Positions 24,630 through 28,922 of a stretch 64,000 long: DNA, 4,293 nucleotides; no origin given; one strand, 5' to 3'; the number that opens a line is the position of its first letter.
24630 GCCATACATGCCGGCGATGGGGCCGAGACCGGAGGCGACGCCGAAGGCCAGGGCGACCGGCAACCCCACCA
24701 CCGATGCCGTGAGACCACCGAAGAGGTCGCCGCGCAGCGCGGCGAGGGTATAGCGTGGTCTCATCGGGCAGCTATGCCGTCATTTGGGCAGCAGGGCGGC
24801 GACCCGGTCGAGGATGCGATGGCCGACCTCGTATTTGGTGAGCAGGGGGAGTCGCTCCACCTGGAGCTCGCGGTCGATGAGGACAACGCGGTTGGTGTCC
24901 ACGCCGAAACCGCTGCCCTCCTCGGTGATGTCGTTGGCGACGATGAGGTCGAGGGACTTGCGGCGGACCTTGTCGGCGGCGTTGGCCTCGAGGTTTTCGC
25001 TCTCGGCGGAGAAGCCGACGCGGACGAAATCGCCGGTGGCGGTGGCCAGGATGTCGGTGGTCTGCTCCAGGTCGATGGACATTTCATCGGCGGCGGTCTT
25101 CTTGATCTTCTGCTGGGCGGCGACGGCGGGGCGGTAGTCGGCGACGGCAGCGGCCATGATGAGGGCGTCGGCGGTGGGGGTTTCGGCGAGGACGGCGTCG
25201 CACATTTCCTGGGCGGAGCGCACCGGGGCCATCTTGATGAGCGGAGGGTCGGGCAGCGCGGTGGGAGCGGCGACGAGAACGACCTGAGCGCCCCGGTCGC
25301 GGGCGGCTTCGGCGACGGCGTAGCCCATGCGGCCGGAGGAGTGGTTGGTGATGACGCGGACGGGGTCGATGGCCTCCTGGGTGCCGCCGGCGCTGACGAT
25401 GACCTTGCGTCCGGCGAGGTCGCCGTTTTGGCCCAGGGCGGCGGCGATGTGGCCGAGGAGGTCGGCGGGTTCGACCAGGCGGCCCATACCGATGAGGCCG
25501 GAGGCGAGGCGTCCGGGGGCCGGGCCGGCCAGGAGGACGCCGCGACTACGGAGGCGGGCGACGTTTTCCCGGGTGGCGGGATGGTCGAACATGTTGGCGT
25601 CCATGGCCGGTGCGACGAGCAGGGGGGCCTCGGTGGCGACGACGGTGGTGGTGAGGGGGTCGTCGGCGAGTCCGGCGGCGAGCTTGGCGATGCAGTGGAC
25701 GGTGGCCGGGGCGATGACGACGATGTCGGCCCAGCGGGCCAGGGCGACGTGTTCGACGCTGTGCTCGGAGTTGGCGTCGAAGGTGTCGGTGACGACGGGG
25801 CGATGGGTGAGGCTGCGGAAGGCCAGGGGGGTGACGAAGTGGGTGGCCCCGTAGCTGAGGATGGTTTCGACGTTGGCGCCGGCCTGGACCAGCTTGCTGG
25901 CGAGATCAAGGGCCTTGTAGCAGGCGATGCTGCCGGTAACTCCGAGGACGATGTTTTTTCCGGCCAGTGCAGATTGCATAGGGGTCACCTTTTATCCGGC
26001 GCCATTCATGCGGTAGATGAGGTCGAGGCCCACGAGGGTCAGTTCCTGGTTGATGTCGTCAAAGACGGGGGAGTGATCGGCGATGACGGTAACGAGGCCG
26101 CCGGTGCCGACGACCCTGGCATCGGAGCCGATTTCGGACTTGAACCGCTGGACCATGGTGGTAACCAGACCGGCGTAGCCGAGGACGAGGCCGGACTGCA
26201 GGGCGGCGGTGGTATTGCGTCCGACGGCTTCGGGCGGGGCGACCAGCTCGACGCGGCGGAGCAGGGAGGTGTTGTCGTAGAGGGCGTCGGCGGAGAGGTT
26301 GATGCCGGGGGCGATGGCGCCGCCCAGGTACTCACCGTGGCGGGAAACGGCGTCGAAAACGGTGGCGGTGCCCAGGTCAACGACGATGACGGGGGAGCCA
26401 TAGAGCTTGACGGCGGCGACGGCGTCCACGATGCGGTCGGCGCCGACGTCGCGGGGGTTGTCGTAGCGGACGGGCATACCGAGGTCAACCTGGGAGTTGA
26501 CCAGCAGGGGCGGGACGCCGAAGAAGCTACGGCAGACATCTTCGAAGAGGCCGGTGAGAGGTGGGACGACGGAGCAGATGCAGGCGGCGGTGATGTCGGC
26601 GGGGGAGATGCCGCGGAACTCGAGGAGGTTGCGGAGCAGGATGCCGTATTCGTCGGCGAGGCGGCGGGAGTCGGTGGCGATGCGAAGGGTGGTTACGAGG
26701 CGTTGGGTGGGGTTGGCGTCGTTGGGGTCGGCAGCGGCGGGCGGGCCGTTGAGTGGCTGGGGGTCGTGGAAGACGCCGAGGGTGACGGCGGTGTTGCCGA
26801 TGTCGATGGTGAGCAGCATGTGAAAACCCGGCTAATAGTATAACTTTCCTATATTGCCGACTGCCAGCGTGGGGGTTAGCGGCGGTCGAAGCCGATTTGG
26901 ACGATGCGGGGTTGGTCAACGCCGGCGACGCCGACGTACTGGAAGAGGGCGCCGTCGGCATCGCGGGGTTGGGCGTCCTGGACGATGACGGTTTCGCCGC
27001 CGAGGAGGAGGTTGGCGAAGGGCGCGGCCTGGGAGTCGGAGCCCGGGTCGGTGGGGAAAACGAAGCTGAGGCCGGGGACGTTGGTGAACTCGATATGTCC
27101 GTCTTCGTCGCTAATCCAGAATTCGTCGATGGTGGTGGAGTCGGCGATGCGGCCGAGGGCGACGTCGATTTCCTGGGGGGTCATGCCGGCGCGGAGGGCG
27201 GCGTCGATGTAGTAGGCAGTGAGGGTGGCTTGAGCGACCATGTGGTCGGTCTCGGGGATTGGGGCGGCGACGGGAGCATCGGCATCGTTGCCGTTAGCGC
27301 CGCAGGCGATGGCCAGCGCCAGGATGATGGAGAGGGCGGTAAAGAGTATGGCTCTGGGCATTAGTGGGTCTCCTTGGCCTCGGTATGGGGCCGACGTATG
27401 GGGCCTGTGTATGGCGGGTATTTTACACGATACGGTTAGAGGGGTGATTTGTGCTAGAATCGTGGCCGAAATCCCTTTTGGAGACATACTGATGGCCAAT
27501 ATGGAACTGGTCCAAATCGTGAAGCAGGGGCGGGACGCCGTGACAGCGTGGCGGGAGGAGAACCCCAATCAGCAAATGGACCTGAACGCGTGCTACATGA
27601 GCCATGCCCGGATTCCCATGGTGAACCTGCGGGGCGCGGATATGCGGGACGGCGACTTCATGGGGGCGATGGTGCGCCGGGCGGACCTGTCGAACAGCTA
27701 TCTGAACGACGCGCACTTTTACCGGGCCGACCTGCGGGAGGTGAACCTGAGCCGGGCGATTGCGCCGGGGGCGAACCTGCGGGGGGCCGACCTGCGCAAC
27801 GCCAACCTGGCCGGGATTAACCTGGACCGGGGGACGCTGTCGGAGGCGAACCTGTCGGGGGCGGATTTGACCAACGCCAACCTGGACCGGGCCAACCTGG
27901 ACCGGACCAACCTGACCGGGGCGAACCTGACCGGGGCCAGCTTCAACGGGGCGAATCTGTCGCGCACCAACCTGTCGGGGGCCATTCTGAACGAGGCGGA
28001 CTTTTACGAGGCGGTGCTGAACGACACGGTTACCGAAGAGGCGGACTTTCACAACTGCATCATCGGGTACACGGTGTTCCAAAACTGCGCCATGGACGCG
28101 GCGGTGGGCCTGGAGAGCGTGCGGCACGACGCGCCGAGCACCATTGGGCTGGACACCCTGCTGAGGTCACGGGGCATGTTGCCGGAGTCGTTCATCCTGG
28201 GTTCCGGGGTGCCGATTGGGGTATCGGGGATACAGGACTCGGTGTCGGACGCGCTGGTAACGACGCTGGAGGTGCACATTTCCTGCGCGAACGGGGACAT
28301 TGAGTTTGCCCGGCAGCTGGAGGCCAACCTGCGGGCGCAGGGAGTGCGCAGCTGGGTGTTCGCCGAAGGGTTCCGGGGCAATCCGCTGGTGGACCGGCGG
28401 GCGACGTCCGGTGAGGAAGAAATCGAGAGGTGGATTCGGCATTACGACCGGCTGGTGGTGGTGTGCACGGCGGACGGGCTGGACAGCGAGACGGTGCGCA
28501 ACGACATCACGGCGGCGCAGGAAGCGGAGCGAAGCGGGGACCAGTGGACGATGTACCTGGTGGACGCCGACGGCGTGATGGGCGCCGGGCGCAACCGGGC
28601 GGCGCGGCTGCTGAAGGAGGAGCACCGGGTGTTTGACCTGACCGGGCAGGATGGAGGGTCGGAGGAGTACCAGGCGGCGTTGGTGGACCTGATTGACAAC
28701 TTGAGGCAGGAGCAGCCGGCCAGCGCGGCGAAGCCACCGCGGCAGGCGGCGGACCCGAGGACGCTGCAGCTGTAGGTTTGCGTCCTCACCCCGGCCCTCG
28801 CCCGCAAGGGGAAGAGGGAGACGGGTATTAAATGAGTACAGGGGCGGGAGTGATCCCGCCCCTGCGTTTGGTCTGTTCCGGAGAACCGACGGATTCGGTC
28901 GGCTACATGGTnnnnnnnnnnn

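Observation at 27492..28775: Pentapeptide-repeat beta-helix fused to a TIR-like domain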

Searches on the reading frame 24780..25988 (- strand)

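Call 52: search_protein_families(library=ncbifam, proteins=[window:24780-25988:-], max_evalue=0.00001)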
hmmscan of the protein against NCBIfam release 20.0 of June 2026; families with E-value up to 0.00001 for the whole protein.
window:24780-25988:- (402 aa): 7 families
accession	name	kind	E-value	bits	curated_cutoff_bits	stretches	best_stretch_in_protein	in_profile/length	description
TIGR00521.1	coaBC_dfp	equivalog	2.2e-128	428.6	219.7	1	8-396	1-391/392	bifunctional phosphopantothenoylcysteine decarboxylase/phosphopantothenate--cysteine ligase CoaBC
TIGR02113.1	coaC_strep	equivalog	4.1e-40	137.5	261.4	1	11-182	1-174/177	phosphopantothenoylcysteine decarboxylase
NF005231.0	PRK06732.1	equivalog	2e-21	76.9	265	1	195-300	2-110/229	phosphopantothenate--cysteine ligase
TIGR02114.1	coaB_strep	equivalog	1.2e-17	64.5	217.2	1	195-297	2-107/228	phosphopantothenate--cysteine ligase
NF006161.0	PRK08305.1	equivalog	1.1e-09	38.2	156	1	8-118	3-116/196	dipicolinate synthase subunit B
NF033753.1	RiPP_decarbCypD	equivalog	2.1e-08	33.7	215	1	9-131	6-130/182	CypD family RiPP peptide-cysteine decarboxylase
NF007199.0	PRK09620.1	equivalog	9.9e-08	31.6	248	1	192-285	2-100/229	hypothetical protein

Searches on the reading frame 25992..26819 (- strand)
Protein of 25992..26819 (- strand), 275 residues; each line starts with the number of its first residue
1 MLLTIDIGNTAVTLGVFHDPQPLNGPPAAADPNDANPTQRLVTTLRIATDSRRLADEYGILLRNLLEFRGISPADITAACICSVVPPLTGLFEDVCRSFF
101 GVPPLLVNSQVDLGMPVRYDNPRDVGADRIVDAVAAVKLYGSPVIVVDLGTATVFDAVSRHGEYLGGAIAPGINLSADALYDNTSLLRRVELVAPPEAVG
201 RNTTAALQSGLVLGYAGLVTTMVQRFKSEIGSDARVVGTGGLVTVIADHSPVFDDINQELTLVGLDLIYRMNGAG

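Call 52: search_protein_families(library=ncbifam, proteins=[window:25992-26819:-], max_evalue=0.00001)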
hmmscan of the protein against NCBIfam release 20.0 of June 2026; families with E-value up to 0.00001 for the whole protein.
window:25992-26819:- (275 aa): 30 families (the best 25 are shown)
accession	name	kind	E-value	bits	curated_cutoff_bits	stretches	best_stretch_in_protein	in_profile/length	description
NF009855.0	PRK13321.1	equivalog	1.2e-86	290.1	233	1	39-272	20-254/256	type III pantothenate kinase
NF009847.0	PRK13318.1-5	equivalog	9.9e-84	280.6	381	1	39-272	20-254/256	type III pantothenate kinase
NF009844.0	PRK13318.1-2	equivalog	2.5e-76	256.2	331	1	38-272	19-254/259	type III pantothenate kinase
NF009843.0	PRK13318.1-1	equivalog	2e-75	253.4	426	1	39-272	20-253/259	type III pantothenate kinase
NF009845.0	PRK13318.1-3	equivalog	8.5e-70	234.9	358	1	1-272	1-254/258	type III pantothenate kinase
NF009848.0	PRK13318.1-6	equivalog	4.3e-69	232.7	248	1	40-272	21-254/256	type III pantothenate kinase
TIGR00671.1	baf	subfamily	4e-64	216.6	58.2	1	2-269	1-242/243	type III pantothenate kinase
NF009846.0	PRK13318.1-4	equivalog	1.8e-54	184.8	432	1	39-272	20-253/255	type III pantothenate kinase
NF009849.0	PRK13320.1-1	equivalog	1.2e-36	126.5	354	1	2-272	10-263/267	type III pantothenate kinase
NF009852.0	PRK13320.1-4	equivalog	4.8e-36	124.4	439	1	77-272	67-268/270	pantothenate kinase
NF009861.0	PRK13324.1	equivalog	3.5e-34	118.5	495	1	39-270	20-251/258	type III pantothenate kinase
NF009871.0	PRK13331.1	equivalog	2.6e-25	89.1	251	1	3-259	10-230/253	pantothenate kinase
NF009853.0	PRK13320.1-5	equivalog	4.4e-25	88.6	287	1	104-248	72-216/243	type III pantothenate kinase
NF009850.0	PRK13320.1-2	equivalog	4e-24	85.6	321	1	106-272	71-237/241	type III pantothenate kinase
NF009860.0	PRK13322.1-5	equivalog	4.1e-24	85.6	288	1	88-241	62-217/248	pantothenate kinase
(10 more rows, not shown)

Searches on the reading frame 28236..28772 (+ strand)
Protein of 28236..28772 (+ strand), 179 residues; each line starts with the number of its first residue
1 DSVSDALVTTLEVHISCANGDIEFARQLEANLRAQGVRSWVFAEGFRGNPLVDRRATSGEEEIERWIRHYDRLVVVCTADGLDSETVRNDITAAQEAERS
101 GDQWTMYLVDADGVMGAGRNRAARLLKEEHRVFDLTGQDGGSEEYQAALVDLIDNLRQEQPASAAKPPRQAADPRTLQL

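Call 10: search_solved_structures(query=window:28236-28772:+, max_evalue=10, show_alignments=3)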
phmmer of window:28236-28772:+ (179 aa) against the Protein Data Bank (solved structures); distinct sequences matched with E-value up to 10: 4.
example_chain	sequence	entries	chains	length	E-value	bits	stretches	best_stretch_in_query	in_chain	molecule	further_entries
5dn1_A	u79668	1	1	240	0.14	15.2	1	89-137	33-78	Phosphoribosyl isomerase A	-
2x30_A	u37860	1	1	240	0.14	15.2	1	89-137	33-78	PHOSPHORIBOSYL ISOMERASE A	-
1vzw_A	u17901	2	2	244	0.14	15.2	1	89-137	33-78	PHOSPHORIBOSYL ISOMERASE A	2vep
6w6a_A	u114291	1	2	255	0.44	13.6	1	20-71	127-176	Pyridoxine 5'-phosphate synthase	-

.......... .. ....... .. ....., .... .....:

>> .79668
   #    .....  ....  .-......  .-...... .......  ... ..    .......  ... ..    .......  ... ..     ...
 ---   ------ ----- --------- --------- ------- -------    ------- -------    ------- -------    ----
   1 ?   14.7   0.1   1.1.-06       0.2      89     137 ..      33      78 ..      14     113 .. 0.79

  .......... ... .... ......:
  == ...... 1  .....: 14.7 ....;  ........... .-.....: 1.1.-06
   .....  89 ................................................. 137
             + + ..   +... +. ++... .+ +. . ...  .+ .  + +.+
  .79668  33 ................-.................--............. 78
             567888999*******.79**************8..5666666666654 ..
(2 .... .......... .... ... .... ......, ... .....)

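Call 34: search_protein_representatives(protein=window:28236-28772:+)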
Query: 179 residues. Proteins with E-value up to 0.001 (for the whole library): 139; up to 1e-10: 15; up to 1e-30: 4. The best 139 are listed.
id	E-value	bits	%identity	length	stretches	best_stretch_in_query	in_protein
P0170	1.1e-43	165.3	60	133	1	41-168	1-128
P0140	8.3e-43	162.4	53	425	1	13-175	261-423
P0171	5.2e-35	137.0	89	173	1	1-73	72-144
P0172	1.3e-33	132.4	46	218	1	29-169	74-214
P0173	1.6e-26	109.4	52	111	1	67-168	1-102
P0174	5.3e-26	107.7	47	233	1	10-123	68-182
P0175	6.5e-23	97.6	73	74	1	106-179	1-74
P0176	2.7e-19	85.9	62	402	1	3-71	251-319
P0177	5.6e-16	75.1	56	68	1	52-115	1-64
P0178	1.4e-15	73.8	36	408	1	14-162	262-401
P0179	2.5e-14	69.7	34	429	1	17-168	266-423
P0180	5.8e-14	68.5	34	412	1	13-172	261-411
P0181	4.6e-12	62.3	30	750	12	35-90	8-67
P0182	7.6e-12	61.6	40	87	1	87-169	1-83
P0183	6.6e-11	58.6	43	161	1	80-167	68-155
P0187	1.6e-07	47.5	35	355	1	15-162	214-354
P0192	6.1e-07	45.7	34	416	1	18-159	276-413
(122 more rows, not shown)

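Call 36: search_protein_families(library=pfam, alignment_id=A4, max_evalue=0.001)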
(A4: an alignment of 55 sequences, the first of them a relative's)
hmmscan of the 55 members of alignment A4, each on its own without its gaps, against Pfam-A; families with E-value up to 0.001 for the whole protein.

A. member 1, P0178 (408 aa): 4 families
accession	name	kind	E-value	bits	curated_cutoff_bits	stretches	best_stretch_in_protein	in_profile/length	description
PF00805.28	Pentapeptide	-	3.1e-43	145.3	20.2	5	95-132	2-39/40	Pentapeptide repeats (8 copies)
PF13676.11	TIR_2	-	2.1e-16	61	28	1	262-383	2-117/122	TIR domain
PF13599.13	Pentapeptide_4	-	6.6e-15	55.4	38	2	70-146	2-78/78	Pentapeptide repeat region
PF13576.12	Pentapeptide_3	-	8.5e-14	51.9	27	0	137-179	2-47/48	Pentapeptide repeats (9 copies)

B. families by the number of members that match (of 55 scanned): 31 families (the first 25 are shown)
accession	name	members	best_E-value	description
PF13676.11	TIR_2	53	5.5e-45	TIR domain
PF01582.25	TIR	46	2.7e-18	TIR domain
PF00805.28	Pentapeptide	35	1.2e-61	Pentapeptide repeats (8 copies)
PF13599.13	Pentapeptide_4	33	1.4e-23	Pentapeptide repeat region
PF13576.12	Pentapeptide_3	33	3.7e-19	Pentapeptide repeats (9 copies)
PF08937.16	ThsB_TIR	32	7.3e-14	Thoeris protein ThsB, TIR-like domain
PF25296.1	Decapeptide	11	1.9e-09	Decapeptide repeat region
PF13424.12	TPR_12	2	2.2e-11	Tetratricopeptide repeat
PF05729.18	NACHT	2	6.6e-11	NACHT domain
PF13191.12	AAA_16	2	3.9e-08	AAA ATPase domain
PF14938.12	SNAP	2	7.2e-05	Soluble NSF attachment protein, SNAP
PF17871.7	AAA_lid_9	1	4.1e-27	AAA lid domain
PF12770.12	CHAT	1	6.7e-27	CHAT domain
PF19960.5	EAD7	1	2.2e-24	Effector-associated domain 7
PF04471.18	Mrr_cat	1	1.4e-22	Restriction endonuclease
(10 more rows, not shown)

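Call 77: find_encoding_contigs(protein=P0180, flank=7000, max_places=2)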
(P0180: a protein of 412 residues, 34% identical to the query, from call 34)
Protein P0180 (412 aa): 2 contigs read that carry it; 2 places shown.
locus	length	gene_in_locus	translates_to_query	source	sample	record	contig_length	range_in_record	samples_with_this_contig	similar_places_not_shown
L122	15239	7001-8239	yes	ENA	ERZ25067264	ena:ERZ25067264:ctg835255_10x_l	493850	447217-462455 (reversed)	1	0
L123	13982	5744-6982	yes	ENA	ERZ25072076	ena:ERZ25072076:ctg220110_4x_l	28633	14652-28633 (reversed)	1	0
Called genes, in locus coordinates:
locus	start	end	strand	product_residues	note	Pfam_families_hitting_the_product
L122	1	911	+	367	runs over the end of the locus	PF00872:Transposase_mut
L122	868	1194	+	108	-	-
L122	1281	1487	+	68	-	-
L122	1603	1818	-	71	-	-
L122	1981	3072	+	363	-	PF00078:RVT_1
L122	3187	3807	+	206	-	PF01348:Intron_maturas2, PF21368:AI2M-like_HNH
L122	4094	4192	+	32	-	PF04002:RadC (weak)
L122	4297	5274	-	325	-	PF13449:Phytase-like (faint), PF06739:SBBP (faint), PF24684:Vgb_lyase (faint), PF25021:TEN_NHL (faint), PF08450:SGL, PF17170:DUF5128 (weak), PF01436:NHL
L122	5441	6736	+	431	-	-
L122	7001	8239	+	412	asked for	PF00805:Pentapeptide, PF13576:Pentapeptide_3 (faint), PF00805:Pentapeptide, PF13599:Pentapeptide_4, PF00805:Pentapeptide, PF13676:TIR_2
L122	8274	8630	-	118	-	PF22636:FlK, PF03061:4HBT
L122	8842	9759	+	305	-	PF02729:OTCace_N, PF00185:OTCace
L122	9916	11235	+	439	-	PF00005:ABC_tran (faint), PF00350:Dynamin_N (faint), PF01926:MMR_HSR1, PF02421:FeoB_N, PF00009:GTP_EFTU, PF02421:FeoB_N, PF01926:MMR_HSR1, PF14714:KH_dom-like, +4 more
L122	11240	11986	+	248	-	PF02660:G3P_acyltransf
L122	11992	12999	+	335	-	PF01210:NAD_Gly3P_dh_N, PF02558:ApbA (faint), PF07479:NAD_Gly3P_dh_C, PF20618:GPD_NAD_C_bact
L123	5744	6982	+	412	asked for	PF00805:Pentapeptide, PF13576:Pentapeptide_3 (faint), PF00805:Pentapeptide, PF13599:Pentapeptide_4, PF00805:Pentapeptide, PF13676:TIR_2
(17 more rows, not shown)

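Call 78: find_encoding_contigs(protein=P0179, flank=7000, max_places=2)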
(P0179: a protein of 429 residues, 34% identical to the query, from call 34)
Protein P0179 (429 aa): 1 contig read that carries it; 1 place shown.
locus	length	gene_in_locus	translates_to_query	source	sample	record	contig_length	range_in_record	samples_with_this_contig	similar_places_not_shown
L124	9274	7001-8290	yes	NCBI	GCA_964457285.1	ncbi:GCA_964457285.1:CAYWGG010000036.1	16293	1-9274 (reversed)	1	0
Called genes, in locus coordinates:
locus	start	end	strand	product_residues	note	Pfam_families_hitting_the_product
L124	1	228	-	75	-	PF08546:ApbA_C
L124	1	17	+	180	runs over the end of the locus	PF00440:TetR_N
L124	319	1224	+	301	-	PF01555:N6_N4_Mtase, PF01170:UPF0020 (faint), PF08241:Methyltransf_11 (faint), PF13847:Methyltransf_31 (faint), PF01555:N6_N4_Mtase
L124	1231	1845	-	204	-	PF09499:RE_ApaLI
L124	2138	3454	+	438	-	PF05977:MFS_3, PF07690:MFS_1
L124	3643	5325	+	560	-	PF02776:TPP_enzyme_N, PF00205:TPP_enzyme_M, PF02775:TPP_enzyme_C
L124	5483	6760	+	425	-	-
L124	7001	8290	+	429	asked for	PF13599:Pentapeptide_4 (weak), PF00805:Pentapeptide, PF13576:Pentapeptide_3 (faint), PF00805:Pentapeptide, PF13599:Pentapeptide_4, PF00805:Pentapeptide, PF13676:TIR_2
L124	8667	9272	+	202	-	?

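Call 85: find_encoding_contigs(protein=P0187, flank=6000, max_places=2)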
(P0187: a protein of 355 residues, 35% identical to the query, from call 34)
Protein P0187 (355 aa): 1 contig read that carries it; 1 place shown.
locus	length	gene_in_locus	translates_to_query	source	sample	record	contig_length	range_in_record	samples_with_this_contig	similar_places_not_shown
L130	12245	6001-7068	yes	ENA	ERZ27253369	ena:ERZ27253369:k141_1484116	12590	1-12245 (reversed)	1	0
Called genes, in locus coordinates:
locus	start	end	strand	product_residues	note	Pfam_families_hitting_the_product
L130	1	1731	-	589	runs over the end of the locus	PF13191:AAA_16 (faint), PF13374:TPR_10 (faint), PF13424:TPR_12, PF07719:TPR_2 (faint), PF17874:TPR_MalT (weak)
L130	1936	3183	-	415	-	-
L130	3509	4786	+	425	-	PF04434:SWIM, PF01609:DDE_Tnp_1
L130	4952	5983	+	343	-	PF00805:Pentapeptide, PF13599:Pentapeptide_4 (weak), PF00805:Pentapeptide, PF13676:TIR_2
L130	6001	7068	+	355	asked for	PF00805:Pentapeptide, PF13576:Pentapeptide_3 (faint), PF00805:Pentapeptide, PF13599:Pentapeptide_4 (weak), PF00805:Pentapeptide, PF01582:TIR (weak), PF13676:TIR_2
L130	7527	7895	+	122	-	PF13744:HTH_37, PF13560:HTH_31, PF01381:HTH_3, PF04545:Sigma70_r4 (weak), PF13413:HTH_25 (weak)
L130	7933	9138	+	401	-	PF01244:Peptidase_M19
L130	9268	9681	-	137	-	PF01243:PNPOx_N, PF12900:Pyridox_ox_2, PF16242:Pyrid_ox_like (weak)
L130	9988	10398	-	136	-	PF01741:MscL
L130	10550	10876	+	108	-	PF08734:GYD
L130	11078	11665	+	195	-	PF13451:zf_Tbcl, PF23477:zf_Tbcl_2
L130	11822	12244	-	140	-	?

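Call 86: find_encoding_contigs(protein=P0192, flank=6000, max_places=2)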
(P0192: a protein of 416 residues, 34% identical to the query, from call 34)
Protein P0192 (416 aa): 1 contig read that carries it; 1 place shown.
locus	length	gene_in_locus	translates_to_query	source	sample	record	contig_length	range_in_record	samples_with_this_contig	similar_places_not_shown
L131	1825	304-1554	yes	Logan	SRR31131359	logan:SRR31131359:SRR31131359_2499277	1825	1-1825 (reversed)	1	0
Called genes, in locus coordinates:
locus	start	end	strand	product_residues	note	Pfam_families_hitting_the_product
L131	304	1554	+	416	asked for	PF13576:Pentapeptide_3 (faint), PF00805:Pentapeptide, PF13599:Pentapeptide_4 (weak), PF00805:Pentapeptide, PF13676:TIR_2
